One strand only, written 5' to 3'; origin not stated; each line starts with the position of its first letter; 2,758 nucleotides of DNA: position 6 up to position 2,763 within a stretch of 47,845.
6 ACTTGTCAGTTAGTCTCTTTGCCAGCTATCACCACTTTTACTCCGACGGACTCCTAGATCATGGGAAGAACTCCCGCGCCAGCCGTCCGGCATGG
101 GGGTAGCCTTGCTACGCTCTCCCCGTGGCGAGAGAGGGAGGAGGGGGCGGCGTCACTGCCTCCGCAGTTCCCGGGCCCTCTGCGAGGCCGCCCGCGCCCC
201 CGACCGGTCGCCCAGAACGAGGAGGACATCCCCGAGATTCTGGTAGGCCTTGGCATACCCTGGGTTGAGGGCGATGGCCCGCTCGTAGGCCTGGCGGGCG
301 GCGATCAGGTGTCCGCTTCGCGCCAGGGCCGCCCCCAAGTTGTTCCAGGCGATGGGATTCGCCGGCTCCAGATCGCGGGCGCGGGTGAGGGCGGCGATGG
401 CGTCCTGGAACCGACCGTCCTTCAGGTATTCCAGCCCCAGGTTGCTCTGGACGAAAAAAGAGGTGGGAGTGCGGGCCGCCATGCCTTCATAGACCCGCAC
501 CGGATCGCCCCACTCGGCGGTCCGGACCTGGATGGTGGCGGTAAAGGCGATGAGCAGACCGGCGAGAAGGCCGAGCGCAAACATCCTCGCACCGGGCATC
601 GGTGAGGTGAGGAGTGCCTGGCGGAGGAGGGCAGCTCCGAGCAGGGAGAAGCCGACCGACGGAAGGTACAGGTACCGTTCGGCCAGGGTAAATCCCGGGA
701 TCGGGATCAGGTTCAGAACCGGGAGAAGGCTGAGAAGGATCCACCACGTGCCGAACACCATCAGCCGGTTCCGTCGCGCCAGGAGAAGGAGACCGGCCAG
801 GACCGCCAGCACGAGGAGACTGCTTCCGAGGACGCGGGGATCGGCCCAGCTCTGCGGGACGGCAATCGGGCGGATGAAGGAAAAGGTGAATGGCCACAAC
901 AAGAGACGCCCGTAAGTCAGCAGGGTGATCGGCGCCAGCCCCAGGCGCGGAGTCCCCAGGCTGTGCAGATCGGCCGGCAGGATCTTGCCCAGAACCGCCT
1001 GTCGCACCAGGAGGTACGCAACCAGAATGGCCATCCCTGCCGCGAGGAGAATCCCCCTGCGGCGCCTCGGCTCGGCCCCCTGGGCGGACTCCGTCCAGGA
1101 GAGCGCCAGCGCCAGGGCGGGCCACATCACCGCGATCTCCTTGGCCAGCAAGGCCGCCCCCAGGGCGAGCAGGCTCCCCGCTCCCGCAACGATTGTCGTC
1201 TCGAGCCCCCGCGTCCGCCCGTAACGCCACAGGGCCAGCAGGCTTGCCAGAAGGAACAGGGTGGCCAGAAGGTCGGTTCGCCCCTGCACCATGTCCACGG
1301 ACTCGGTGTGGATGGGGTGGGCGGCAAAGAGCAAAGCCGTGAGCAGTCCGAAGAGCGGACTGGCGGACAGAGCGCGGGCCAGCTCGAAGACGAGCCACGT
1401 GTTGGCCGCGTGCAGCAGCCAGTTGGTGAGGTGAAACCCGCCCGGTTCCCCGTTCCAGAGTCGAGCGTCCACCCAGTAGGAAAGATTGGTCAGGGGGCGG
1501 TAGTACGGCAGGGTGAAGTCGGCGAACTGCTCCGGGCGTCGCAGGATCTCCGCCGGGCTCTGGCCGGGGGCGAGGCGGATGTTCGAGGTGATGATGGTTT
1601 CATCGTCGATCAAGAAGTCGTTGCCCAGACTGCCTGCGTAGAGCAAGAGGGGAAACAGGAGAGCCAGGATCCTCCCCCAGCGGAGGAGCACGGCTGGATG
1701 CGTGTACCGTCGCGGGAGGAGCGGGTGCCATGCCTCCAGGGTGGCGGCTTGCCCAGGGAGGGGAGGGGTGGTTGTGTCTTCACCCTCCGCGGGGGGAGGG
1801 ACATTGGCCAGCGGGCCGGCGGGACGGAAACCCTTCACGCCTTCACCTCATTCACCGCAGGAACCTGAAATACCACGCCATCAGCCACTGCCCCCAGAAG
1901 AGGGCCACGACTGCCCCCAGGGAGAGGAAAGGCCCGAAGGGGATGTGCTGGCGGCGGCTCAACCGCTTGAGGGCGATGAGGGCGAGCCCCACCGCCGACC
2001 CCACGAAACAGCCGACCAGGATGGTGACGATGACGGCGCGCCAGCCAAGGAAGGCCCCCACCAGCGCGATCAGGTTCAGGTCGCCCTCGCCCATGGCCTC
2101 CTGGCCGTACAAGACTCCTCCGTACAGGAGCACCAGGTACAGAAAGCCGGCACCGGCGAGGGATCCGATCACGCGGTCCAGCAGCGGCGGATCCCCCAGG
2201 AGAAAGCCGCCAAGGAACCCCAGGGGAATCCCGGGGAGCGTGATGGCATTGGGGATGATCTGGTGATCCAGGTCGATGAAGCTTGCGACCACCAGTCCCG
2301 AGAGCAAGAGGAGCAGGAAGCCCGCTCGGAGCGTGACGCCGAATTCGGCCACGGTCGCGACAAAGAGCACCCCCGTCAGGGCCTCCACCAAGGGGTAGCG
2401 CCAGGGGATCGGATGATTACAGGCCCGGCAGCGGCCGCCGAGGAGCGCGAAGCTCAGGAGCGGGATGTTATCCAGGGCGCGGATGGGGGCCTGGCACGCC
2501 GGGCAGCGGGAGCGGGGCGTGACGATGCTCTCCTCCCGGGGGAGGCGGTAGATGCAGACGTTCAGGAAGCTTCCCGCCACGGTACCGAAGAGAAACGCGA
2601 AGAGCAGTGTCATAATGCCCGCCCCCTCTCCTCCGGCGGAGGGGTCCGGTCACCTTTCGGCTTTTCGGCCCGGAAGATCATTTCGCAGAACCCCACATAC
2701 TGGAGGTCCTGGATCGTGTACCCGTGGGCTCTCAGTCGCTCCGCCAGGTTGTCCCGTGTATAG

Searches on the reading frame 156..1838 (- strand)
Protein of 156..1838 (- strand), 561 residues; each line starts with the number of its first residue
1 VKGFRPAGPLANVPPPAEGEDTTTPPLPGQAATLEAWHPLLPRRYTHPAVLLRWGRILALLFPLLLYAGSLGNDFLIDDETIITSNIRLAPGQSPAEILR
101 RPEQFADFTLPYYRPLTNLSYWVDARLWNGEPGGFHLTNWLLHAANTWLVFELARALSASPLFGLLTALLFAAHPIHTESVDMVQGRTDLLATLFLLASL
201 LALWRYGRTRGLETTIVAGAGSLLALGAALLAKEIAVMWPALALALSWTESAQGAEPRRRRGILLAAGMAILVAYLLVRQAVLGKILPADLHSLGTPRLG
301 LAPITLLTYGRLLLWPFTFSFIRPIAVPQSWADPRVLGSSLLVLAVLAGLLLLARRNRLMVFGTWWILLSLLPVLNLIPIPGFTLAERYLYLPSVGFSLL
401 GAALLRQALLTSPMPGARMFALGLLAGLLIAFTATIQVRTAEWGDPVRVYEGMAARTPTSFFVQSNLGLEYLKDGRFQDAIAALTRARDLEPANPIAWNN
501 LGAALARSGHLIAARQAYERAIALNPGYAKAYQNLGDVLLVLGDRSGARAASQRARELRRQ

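Call 4: search_protein_families(library=pfam, proteins=[window:156-1838:-], max_evalue=0.01)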
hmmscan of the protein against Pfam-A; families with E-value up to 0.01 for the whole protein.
window:156-1838:- (561 aa): 12 families
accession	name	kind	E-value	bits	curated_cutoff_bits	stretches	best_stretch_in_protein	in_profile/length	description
PF07719.23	TPR_2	-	4.1e-16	58.1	27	2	496-527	2-33/34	Tetratricopeptide repeat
PF00515.34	TPR_1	-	2.7e-14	52.7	27.8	2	496-528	2-34/34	Tetratricopeptide repeat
PF13414.12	TPR_11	-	7.9e-14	51.5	26.8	2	468-509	1-42/42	TPR repeat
PF13431.12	TPR_17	-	2.4e-13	49.6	24.4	2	517-544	1-28/34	Tetratricopeptide repeat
PF13432.12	TPR_16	-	1.2e-10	42.1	32.7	1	467-529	3-65/65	Tetratricopeptide repeat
PF13181.12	TPR_8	-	2e-09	37.3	25.7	1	497-527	3-33/34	Tetratricopeptide repeat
PF14559.12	TPR_19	-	3e-09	37.5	25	2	472-513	2-43/68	Tetratricopeptide repeat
PF13428.12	TPR_14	-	5.5e-07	30.1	23.5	2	497-537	3-43/44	Tetratricopeptide repeat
PF13424.12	TPR_12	-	2.2e-06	28.2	30.1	1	496-561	4-77/77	Tetratricopeptide repeat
PF23914.1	TPR_CcmH_CycH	-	5.3e-05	23.6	42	1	491-558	46-113/158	Cytochrome c-type biogenesis protein H TPR domain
PF13371.12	TPR_9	-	0.00018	21.9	35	1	471-527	5-61/73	Tetratricopeptide repeat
PF13374.12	TPR_10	-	0.00019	21.7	27.5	0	499-524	6-31/42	Tetratricopeptide repeat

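Call 5: search_protein_families(library=ncbifam, proteins=[window:156-1838:-], max_evalue=0.001)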
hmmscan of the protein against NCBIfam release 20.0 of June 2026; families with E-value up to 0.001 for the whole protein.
window:156-1838:- (561 aa): 7 families
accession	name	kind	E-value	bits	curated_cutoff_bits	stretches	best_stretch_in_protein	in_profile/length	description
NF040959.1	MamA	equivalog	6.7e-11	42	200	1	445-559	89-203/204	magnetosome protein MamA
TIGR02521.1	type_IV_pilW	equivalog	8.2e-10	38.6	154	1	464-548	34-118/234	type IV pilus biogenesis/stability protein PilW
TIGR02917.1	PEP_TPR_lipo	equivalog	1.5e-09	36.3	312.2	1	467-548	437-518/899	XrtA/PEP-CTERM system TPR-repeat protein PrsT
NF033920.0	C39_PA2778_fam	equivalog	2.2e-08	33.8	150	1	440-526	169-255/255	PA2778 family cysteine peptidase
NF033762.1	social_mot_Tgl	equivalog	2.2e-07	30.5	225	1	463-542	33-113/252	social motility TPR repeat lipoprotein Tgl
TIGR02552.1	LcrH_SycD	equivalog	2.4e-05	24.1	104.8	1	473-558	30-115/136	SycD/LcrH family type III secretion system chaperone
NF052415.1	T3SS_chap_SctY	equivalog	0.0001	22.8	70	1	431-523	10-105/106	type III secretion apparatus assembly chaperone SctY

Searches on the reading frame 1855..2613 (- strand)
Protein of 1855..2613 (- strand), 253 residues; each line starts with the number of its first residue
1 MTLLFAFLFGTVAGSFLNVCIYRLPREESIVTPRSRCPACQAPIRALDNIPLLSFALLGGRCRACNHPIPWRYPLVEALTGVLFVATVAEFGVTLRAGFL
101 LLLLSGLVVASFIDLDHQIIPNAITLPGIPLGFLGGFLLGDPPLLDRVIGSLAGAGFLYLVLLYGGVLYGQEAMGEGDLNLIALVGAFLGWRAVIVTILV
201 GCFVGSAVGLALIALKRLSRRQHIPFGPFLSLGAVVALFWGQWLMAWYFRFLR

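Call 4: search_protein_families(library=pfam, proteins=[window:1855-2613:-], max_evalue=0.01)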
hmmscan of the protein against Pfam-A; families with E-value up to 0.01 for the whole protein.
window:1855-2613:- (253 aa): 2 families
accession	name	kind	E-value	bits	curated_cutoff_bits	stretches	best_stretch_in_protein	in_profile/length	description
PF06750.18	A24_N_bact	-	2.6e-36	124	23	1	8-91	1-84/84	Bacterial Peptidase A24 N-terminal domain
PF01478.23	Peptidase_A24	-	4.4e-20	72.5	26.5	1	101-210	1-104/104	Type IV leader peptidase family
